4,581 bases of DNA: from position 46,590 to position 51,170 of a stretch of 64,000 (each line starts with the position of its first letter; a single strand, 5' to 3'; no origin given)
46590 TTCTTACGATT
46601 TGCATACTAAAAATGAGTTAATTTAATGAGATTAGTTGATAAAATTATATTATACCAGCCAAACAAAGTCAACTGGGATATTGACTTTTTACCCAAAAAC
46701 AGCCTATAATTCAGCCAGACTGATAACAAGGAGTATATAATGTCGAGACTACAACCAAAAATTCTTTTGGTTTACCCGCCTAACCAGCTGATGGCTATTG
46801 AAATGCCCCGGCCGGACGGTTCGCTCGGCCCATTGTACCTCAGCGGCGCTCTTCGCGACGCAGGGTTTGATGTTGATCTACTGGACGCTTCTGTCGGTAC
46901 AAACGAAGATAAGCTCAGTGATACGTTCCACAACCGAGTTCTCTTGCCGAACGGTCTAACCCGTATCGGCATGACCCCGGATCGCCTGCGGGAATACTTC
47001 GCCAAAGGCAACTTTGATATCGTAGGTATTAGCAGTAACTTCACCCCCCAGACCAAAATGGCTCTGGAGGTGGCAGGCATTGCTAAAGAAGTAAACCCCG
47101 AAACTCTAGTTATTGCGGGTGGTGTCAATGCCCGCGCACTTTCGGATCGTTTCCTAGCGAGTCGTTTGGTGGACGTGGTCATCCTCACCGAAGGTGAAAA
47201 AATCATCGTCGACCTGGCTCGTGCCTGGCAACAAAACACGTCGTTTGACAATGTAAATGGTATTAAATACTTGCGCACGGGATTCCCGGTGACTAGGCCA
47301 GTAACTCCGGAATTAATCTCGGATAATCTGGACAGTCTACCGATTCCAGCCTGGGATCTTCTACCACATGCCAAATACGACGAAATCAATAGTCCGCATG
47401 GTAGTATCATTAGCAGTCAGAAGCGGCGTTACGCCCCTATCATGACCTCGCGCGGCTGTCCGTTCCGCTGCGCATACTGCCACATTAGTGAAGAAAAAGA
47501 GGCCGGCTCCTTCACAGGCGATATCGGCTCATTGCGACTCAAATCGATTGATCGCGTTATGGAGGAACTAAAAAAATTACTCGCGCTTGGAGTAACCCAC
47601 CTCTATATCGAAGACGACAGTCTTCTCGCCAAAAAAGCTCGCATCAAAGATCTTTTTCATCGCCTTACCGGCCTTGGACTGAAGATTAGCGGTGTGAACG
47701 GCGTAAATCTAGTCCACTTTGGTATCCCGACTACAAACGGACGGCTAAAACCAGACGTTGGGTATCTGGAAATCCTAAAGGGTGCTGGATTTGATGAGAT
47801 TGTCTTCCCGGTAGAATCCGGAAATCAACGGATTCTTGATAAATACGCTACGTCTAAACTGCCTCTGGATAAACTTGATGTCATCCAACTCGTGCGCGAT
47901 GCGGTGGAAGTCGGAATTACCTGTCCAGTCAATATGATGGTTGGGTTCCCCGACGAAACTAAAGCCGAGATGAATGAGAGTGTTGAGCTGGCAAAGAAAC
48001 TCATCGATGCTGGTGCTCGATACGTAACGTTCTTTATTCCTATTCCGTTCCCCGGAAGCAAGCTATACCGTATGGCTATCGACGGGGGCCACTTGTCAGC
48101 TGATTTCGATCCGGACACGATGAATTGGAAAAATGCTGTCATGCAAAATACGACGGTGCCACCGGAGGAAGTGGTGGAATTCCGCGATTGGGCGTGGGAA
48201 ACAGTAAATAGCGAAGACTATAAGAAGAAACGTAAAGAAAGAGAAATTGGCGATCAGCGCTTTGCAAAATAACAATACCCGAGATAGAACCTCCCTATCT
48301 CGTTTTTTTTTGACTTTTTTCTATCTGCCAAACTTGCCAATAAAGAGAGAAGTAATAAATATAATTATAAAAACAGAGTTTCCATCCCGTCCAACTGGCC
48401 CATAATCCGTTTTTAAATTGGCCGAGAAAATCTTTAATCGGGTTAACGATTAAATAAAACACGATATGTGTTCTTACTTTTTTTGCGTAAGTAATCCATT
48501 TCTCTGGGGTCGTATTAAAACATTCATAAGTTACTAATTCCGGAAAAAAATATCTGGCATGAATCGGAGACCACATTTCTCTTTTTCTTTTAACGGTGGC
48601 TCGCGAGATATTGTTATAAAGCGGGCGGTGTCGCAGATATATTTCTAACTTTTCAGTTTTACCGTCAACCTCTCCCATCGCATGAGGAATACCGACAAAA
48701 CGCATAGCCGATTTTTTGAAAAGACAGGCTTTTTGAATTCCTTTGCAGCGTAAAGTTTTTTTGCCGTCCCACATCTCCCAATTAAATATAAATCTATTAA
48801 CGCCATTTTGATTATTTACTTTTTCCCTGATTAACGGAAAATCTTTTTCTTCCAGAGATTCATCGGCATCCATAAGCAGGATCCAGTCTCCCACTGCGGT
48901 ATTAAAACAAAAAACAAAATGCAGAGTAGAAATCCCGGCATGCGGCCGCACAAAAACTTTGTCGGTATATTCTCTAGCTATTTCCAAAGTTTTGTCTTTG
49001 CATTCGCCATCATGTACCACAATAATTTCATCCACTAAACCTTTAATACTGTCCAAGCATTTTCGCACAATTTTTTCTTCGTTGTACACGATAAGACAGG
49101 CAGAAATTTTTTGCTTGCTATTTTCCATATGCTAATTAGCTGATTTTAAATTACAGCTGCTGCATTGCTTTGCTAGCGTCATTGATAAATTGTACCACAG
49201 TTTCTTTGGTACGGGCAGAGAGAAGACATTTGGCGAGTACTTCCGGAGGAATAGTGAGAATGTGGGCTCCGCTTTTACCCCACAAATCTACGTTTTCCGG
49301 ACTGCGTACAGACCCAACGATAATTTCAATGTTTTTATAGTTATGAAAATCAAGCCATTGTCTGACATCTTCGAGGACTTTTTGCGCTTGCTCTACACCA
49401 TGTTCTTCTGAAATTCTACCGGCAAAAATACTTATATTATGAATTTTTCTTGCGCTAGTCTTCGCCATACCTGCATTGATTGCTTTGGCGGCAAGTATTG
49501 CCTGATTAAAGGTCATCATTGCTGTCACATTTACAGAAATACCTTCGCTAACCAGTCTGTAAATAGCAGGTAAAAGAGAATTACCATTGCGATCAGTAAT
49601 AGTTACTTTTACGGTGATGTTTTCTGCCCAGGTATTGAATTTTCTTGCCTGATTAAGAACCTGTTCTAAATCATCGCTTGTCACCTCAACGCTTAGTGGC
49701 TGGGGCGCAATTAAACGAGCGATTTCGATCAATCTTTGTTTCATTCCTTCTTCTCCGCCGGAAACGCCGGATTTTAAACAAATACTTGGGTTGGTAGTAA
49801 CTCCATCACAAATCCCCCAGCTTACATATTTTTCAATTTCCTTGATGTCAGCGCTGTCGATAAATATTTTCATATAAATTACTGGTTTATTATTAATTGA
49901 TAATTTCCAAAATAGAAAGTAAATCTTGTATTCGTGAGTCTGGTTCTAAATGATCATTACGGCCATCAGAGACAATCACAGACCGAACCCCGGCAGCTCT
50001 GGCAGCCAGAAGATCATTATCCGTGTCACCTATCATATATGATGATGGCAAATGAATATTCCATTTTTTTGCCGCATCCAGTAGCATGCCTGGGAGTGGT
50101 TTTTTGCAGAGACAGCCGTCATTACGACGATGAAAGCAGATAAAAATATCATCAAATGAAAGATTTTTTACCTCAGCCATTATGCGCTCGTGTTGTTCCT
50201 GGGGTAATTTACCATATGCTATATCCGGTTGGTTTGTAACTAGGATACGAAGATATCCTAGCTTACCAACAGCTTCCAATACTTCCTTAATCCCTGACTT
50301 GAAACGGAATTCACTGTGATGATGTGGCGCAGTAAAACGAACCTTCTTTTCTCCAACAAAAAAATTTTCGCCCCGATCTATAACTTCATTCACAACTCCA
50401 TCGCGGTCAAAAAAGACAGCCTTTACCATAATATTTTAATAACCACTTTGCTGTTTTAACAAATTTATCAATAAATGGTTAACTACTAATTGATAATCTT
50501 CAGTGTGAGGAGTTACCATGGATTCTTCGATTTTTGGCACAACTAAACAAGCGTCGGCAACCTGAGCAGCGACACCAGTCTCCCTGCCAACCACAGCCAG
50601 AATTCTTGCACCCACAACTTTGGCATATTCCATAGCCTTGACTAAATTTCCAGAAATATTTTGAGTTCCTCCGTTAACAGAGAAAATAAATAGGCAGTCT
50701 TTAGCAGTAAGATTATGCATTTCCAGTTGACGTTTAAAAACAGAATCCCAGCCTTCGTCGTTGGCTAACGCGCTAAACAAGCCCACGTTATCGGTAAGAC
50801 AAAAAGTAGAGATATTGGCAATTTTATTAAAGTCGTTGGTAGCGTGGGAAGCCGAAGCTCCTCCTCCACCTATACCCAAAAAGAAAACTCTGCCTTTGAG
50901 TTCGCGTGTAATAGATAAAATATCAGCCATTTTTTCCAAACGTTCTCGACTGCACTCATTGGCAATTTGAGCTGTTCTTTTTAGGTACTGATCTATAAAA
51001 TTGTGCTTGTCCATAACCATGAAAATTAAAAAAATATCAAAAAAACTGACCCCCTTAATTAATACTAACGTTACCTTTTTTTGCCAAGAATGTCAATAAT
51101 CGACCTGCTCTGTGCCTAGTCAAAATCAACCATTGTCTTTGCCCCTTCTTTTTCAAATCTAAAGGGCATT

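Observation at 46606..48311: Foreign-composition B12-dependent radical SAM gene inserted, on the opposite strand, into a nucleotide-sugar modification operon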

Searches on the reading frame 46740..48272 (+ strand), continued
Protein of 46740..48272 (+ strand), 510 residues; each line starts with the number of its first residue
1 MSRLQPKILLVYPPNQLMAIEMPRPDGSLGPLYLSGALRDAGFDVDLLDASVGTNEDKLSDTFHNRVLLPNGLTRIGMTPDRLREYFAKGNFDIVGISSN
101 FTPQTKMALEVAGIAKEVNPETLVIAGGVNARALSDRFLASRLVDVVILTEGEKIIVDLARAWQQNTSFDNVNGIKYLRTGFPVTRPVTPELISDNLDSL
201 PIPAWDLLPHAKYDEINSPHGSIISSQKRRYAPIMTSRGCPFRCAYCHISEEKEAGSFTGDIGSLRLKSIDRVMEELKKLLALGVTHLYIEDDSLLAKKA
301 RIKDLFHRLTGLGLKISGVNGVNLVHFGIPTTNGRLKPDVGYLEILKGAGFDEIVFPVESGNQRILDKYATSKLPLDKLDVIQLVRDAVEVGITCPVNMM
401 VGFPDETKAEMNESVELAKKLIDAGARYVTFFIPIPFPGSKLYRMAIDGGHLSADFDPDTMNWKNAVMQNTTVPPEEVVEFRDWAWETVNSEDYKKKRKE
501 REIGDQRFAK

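Call 56: search_protein_families(library=phrogs, proteins=[L079:11928-12275:+, L079:12268-13713:+, L079:14015-15742:+, L079:15747-17429:+], max_evalue=0.00001)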
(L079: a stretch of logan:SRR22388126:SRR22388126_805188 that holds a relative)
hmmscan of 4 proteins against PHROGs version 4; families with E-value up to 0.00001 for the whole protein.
L079:11928-12275:+ (115 aa): 0 families

L079:12268-13713:+ (481 aa): 1 family
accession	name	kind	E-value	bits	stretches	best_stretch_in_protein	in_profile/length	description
phrog_2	-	head and packaging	6.2e-19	69.2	1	23-464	263-598/807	terminase large subunit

L079:14015-15742:+ (575 aa): 0 families

L079:15747-17429:+ (560 aa): 0 families

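Call 60: search_protein_families(library=pfam, proteins=[L023:2515-4293:-, L020:12526-14481:+, L040:17959-18375:+, L048:11720-12205:+, L040:11591-12748:+, L030:13628-14578:+, L040:12717-13493:-, L040:3560-4501:+], max_evalue=0.001)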
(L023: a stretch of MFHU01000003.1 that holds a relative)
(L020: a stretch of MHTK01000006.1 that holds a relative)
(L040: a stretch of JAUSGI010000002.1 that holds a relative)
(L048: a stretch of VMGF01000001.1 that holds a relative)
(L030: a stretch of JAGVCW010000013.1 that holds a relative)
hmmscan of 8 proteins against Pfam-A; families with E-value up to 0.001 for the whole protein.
L023:2515-4293:- (592 aa): 0 families

L020:12526-14481:+ (651 aa): 5 families
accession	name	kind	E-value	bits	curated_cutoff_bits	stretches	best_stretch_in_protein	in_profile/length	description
PF01408.29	GFO_IDH_MocA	-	3e-13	51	24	1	7-111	2-120/120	Oxidoreductase family, NAD-binding Rossmann fold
PF01266.30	DAO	-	1.8e-11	44.6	27.9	1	293-487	1-202/353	FAD dependent oxidoreductase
PF00070.33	Pyr_redox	-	4.3e-06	27.6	22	1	293-327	1-36/82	Pyridine nucleotide-disulphide oxidoreductase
PF07992.20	Pyr_redox_2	-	5.5e-06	26.4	26.1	1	275-330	129-182/291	Pyridine nucleotide-disulphide oxidoreductase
PF13450.12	NAD_binding_8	-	0.00042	21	21.9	1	296-325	1-31/68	NAD(P)-binding Rossmann-like domain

L040:17959-18375:+ (138 aa): 1 family
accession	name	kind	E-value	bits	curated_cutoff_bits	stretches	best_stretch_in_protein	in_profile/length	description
PF04138.20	GtrA_DPMS_TM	-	1.2e-22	80.7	26.1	1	12-128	1-117/117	GtrA/DPMS, transmembrane domain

L048:11720-12205:+ (161 aa): 1 family
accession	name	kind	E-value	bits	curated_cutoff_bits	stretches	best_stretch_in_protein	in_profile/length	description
PF00293.34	NUDIX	-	2.6e-06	27.9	21.1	1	15-123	6-118/134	NUDIX domain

L040:11591-12748:+ (385 aa): 1 family
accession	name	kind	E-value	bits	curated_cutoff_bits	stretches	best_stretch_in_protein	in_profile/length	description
PF01075.23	Glyco_transf_9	-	9.1e-14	51.8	22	1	173-325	74-222/247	Glycosyltransferase family 9 (heptosyltransferase)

L030:13628-14578:+ (316 aa): 1 family
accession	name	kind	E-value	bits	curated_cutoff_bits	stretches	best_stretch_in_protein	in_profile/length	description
PF00294.29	PfkB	-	1.1e-25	91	25.8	1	11-306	2-298/302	pfkB family carbohydrate kinase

L040:12717-13493:- (258 aa): 3 families
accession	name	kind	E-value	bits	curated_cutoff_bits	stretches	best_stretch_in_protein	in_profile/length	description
PF08282.18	Hydrolase_3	-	2.2e-37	129.6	20.9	2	125-245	140-254/255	haloacid dehalogenase-like hydrolase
PF05116.19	S6PP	-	9.2e-09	35.7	20.3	1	6-226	5-213/247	Sucrose-6F-phosphate phosphohydrolase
PF00702.32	Hydrolase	-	2.4e-05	25.3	26.4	0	3-212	1-189/191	haloacid dehalogenase-like hydrolase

L040:3560-4501:+ (313 aa): 0 families

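Call 81: search_protein_representatives(alignment_id=A1)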
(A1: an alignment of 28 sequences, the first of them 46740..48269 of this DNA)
Query: 28 sequences, 510 profile positions. Proteins with E-value up to 0.001 (for the whole library): 48260; up to 1e-10: 26567; up to 1e-30: 3783. The best 150 are listed.
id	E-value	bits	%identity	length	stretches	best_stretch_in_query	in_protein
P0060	6.7e-251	849.5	-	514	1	2-507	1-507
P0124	2.2e-192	656.4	-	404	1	106-505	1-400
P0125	9.1e-173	591.7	-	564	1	3-505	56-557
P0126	3.4e-164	563.4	-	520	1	2-502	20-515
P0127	2.8e-163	560.4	-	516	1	2-502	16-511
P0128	2.7e-158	543.9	-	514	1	3-500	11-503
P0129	9.3e-152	522.4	-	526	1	5-508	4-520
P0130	4.5e-151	520.1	-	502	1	2-505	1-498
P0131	2.7e-145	501.1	-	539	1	146-508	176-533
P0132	4.3e-145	500.4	-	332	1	2-329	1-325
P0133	3.2e-144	497.5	-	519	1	9-506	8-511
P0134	3.8e-141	487.4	-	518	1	3-495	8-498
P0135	1.5e-140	485.4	-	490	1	7-504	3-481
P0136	6.0e-137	473.5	-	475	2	191-499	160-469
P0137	7.3e-130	450.2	-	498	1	4-491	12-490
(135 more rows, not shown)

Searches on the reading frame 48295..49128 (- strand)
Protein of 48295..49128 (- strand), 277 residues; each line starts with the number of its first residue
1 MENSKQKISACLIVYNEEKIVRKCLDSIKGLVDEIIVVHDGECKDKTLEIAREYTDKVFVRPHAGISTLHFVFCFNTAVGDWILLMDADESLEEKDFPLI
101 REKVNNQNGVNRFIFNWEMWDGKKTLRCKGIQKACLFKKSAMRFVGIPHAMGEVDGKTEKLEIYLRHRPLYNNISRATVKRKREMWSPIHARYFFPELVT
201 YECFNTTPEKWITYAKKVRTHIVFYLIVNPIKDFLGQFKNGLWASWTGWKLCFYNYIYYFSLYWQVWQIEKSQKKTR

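Call 6: search_protein_families(library=pfam, proteins=[window:48295-49128:-])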
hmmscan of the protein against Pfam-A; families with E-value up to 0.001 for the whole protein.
window:48295-49128:- (277 aa): 2 families
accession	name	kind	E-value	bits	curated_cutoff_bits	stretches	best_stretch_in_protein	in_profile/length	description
PF00535.33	Glycos_transf_2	-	5.7e-16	59.3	23.3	1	9-120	1-123/168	Glycosyl transferase family 2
PF13704.12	Glyco_tranf_2_4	-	5.2e-05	24.1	27.5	1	16-92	2-84/98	Glycosyl transferase family 2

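Call 7: search_protein_families(library=ncbifam, proteins=[window:48295-49128:-])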
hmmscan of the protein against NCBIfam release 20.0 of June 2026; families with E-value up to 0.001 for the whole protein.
window:48295-49128:- (277 aa): 5 families
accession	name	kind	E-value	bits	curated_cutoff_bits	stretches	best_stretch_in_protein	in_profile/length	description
TIGR04195.1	S_glycosyl_SunS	equivalog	2.7e-09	36.4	350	1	7-92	58-144/421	SunS family peptide S-glycosyltransferase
TIGR04283.1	glyco_like_mftF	equivalog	6.5e-08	32.4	182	1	13-127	6-119/221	TIGR04283 family arsenosugar biosynthesis glycosyltransferase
NF007482.0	PRK10073.1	equivalog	1.7e-06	27.2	423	1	1-98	1-104/334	glycosyltransferase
NF010496.0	PRK13915.1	equivalog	0.00031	19.9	262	1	4-61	29-91/307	glucosyl-3-phosphoglycerate synthase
TIGR04182.1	glyco_TIGR04182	equivalog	0.00086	18.8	325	0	14-97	8-90/293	S-layer glycoprotein N-glycosyltransferase AglJ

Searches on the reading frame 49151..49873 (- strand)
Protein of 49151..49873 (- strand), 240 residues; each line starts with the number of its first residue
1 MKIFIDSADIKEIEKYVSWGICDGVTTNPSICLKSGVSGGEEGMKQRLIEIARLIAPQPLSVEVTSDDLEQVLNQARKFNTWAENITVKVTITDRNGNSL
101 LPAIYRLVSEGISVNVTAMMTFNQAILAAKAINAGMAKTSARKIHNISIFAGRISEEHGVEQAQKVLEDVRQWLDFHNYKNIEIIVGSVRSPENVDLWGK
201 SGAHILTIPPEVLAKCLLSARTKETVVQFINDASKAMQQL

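Call 6: search_protein_families(library=pfam, proteins=[window:49151-49873:-])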
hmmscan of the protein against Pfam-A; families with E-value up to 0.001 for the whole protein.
window:49151-49873:- (240 aa): 1 family
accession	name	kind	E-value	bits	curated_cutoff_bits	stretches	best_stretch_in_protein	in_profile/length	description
PF00923.25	TAL_FSA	-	4.4e-40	138.3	27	1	3-235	1-247/285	Transaldolase/Fructose-6-phosphate aldolase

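Call 7: search_protein_families(library=ncbifam, proteins=[window:49151-49873:-])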
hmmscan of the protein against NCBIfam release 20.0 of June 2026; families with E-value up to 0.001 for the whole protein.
window:49151-49873:- (240 aa): 10 families
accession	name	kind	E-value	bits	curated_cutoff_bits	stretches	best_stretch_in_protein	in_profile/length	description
TIGR00875.1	fsa_talC_mipB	equivalog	5.3e-36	124.1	245.95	1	1-236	1-212/213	fructose-6-phosphate aldolase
TIGR02134.1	transald_staph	equivalog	2.6e-32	112.4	281.95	1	2-233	7-228/236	transaldolase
NF009296.0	PRK12653.1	subfamily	5.7e-17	62.2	306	1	1-237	1-215/220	fructose-6-phosphate aldolase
NF009299.0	PRK12656.1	equivalog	3.3e-16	59.5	214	1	1-235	1-215/222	fructose-6-phosphate aldolase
NF002881.0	PRK03343.1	subfamily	6.6e-09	35.3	367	1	65-145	115-195/370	transaldolase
NF003026.0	PRK03903.1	equivalog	1.4e-08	34.3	344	1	67-160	104-195/323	transaldolase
NF009001.0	PRK12346.1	subfamily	3.3e-06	26.9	439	0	103-228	141-261/316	transaldolase A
NF007080.0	PRK09533.1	equivalog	7.7e-06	24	712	1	67-142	117-190/949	bifunctional transaldolase/phosoglucose isomerase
TIGR00874.1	talAB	equivalog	9.3e-06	25.2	396.2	0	103-217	140-251/317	transaldolase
TIGR00876.1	tal_mycobact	equivalog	1.6e-05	24.5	233.75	1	67-157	106-200/350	transaldolase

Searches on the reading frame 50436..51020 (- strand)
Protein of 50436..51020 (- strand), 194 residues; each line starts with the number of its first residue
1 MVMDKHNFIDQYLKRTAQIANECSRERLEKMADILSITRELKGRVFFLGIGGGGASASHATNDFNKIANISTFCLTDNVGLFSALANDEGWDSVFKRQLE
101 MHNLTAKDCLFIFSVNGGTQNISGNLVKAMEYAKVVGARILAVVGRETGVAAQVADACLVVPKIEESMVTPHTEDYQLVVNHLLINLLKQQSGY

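Call 8: search_protein_families(library=pfam, proteins=[window:50436-51020:-])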
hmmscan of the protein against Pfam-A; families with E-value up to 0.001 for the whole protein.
window:50436-51020:- (194 aa): 2 families
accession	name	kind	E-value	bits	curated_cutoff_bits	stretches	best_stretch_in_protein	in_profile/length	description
PF13580.11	SIS_2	-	1.4e-08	35.3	27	1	11-145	5-138/138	SIS domain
PF01380.27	SIS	-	6.8e-06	26.4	25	0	101-167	48-110/131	SIS domain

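Call 50: search_protein_families(library=ncbifam, proteins=[window:50436-51020:-], max_evalue=0.000001)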
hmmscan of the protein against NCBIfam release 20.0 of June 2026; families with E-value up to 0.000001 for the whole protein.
window:50436-51020:- (194 aa): 4 families
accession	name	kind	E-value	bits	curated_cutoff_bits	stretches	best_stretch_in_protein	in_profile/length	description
TIGR00441.1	gmhA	equivalog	1.1e-14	54.8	209.45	1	37-187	6-152/154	D-sedoheptulose 7-phosphate isomerase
NF001628.0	PRK00414.1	equivalog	1.1e-11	44.8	265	1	20-189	22-187/192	D-sedoheptulose 7-phosphate isomerase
NF010546.0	PRK13936.1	equivalog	6e-10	39.2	276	1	15-163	16-167/197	phosphoheptose isomerase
NF010547.0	PRK13938.1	equivalog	3.7e-09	36.5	320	1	31-165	34-168/196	D-sedoheptulose 7-phosphate isomerase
